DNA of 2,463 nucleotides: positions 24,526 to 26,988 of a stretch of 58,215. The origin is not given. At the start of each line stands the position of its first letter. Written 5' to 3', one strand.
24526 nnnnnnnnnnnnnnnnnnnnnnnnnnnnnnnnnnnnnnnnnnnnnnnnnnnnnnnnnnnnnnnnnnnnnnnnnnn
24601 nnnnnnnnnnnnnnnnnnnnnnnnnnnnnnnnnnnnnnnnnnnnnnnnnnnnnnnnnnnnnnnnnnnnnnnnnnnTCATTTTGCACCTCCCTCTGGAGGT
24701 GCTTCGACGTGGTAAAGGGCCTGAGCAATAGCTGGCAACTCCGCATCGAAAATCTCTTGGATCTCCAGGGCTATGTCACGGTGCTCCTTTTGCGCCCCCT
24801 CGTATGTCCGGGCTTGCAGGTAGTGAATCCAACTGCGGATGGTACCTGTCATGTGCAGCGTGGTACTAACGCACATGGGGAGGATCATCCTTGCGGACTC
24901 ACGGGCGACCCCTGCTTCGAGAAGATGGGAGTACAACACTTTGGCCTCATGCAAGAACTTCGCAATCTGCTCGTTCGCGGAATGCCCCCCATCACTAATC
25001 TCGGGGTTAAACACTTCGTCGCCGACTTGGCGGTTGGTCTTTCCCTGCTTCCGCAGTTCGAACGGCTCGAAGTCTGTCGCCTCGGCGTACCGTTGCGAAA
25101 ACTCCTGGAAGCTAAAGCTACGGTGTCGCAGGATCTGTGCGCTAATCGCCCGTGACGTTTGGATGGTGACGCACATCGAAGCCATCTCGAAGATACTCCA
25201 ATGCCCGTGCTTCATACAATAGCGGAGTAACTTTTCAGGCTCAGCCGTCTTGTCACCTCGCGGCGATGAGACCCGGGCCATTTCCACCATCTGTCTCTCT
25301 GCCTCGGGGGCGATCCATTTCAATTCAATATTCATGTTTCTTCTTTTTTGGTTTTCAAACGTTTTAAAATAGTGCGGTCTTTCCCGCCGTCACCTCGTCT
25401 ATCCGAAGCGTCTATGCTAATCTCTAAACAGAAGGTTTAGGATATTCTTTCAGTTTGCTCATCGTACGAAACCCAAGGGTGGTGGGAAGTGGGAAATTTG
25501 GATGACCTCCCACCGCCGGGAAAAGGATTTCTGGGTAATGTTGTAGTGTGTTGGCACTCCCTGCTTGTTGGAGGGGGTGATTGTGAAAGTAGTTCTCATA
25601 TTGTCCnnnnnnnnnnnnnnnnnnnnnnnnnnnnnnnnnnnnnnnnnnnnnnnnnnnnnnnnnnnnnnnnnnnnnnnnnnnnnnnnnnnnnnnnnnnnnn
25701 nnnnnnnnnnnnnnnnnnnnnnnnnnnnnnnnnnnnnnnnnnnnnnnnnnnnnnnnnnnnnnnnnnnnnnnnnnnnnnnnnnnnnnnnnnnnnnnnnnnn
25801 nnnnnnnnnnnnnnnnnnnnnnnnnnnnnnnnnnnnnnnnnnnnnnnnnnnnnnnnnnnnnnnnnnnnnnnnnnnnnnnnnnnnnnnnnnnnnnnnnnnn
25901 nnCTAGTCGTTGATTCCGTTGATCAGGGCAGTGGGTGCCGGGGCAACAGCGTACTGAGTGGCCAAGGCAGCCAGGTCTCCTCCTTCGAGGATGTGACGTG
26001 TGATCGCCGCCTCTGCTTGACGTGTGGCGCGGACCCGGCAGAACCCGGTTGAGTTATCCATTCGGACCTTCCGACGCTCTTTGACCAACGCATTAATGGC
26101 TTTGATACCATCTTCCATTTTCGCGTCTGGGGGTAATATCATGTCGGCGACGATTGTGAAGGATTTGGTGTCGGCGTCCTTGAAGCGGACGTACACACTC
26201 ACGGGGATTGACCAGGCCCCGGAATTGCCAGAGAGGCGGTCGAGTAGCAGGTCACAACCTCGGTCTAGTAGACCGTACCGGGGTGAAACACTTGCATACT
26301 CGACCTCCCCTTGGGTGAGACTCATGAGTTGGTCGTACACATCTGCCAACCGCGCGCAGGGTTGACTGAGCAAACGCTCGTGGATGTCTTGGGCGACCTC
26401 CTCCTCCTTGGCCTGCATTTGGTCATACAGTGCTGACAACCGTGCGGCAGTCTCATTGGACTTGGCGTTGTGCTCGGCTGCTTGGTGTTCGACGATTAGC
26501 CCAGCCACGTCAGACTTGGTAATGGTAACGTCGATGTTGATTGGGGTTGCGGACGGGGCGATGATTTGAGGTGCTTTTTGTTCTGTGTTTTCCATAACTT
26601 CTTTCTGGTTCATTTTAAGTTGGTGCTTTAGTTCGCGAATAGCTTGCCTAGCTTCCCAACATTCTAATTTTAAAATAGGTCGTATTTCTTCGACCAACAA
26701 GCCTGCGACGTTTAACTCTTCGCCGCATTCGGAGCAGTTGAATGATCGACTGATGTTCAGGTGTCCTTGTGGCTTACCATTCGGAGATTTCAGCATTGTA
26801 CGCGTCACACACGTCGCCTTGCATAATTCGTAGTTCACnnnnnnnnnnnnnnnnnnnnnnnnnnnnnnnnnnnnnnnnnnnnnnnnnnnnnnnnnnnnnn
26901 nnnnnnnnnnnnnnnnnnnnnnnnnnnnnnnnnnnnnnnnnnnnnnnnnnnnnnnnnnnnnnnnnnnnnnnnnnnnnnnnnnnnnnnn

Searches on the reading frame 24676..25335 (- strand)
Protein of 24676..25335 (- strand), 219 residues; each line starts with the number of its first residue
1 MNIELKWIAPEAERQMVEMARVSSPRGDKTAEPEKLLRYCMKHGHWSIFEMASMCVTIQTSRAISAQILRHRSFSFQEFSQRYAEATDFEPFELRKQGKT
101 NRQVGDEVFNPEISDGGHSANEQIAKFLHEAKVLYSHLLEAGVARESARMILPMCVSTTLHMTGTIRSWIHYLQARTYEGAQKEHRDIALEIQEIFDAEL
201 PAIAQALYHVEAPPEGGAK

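Call 7: search_protein_families(library=pfam, proteins=[window:24676-25335:-], max_evalue=0.01)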
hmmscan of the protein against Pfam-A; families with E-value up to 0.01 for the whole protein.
window:24676-25335:- (219 aa): 1 family
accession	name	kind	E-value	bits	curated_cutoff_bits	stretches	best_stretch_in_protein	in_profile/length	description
PF02511.20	Thy1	-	2.5e-46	158.3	24.8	1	10-201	7-190/191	Thymidylate synthase complementing protein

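Call 8: search_protein_families(library=phrogs, proteins=[window:24676-25335:-], max_evalue=0.001)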
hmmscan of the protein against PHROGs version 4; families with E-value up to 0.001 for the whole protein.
window:24676-25335:- (219 aa): 4 families
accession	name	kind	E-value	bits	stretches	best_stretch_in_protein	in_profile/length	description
phrog_85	-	DNA, RNA and nucleotide metabolism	3.1e-64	218.9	1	8-208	383-584/866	thymidylate synthase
phrog_10644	-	DNA, RNA and nucleotide metabolism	5.2e-45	154.4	1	54-209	1-156/160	thymidylate synthase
phrog_22708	-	DNA, RNA and nucleotide metabolism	6e-17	62.8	1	11-87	39-127/242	thymidylate synthase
phrog_28804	-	DNA, RNA and nucleotide metabolism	0.00091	20.6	0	134-197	13-75/91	thymidylate synthase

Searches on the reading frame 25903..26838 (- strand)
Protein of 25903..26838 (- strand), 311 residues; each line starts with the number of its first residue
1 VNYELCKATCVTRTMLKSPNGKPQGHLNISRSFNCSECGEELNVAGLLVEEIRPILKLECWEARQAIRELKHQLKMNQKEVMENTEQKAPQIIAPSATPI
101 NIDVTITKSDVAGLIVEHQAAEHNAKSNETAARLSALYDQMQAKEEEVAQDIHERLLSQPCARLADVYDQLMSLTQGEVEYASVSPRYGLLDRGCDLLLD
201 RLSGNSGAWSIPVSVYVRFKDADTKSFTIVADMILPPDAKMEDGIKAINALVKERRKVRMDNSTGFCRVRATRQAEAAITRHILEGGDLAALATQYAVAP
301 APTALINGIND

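Call 7: search_protein_families(library=pfam, proteins=[window:25903-26838:-], max_evalue=0.01)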
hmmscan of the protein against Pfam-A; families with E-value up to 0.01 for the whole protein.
window:25903-26838:- (311 aa): 0 families

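Call 8: search_protein_families(library=phrogs, proteins=[window:25903-26838:-], max_evalue=0.001)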
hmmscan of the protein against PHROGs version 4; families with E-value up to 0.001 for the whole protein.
window:25903-26838:- (311 aa): 0 families

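Call 43: search_solved_structures(query=window:25903-26838:-, max_evalue=10)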
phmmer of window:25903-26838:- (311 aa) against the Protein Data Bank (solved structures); distinct sequences matched with E-value up to 10: 5.
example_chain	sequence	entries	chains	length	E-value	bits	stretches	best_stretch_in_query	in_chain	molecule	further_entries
8kea_A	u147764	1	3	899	0.053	16.2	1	36-131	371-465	hub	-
5y4d_A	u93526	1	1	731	0.15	14.7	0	245-310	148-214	Ankyrin-1,Ankyrin-2,Ankyrin-2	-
4rlv_A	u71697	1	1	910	0.3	13.7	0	245-310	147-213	Ankyrin-1, Ankyrin-2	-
5mq4_A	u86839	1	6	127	0.47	13.1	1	43-99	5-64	Protein kinase C-binding protein 1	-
9wv4_B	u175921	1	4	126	0.74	12.4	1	45-99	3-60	MYND-type zinc finger-containing chromatin reader ZMYND8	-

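Call 76: search_protein_families(library=ncbifam, proteins=[window:25903-26838:-], max_evalue=0.01)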
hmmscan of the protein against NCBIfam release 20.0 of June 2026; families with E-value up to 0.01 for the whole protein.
window:25903-26838:- (311 aa): 0 families
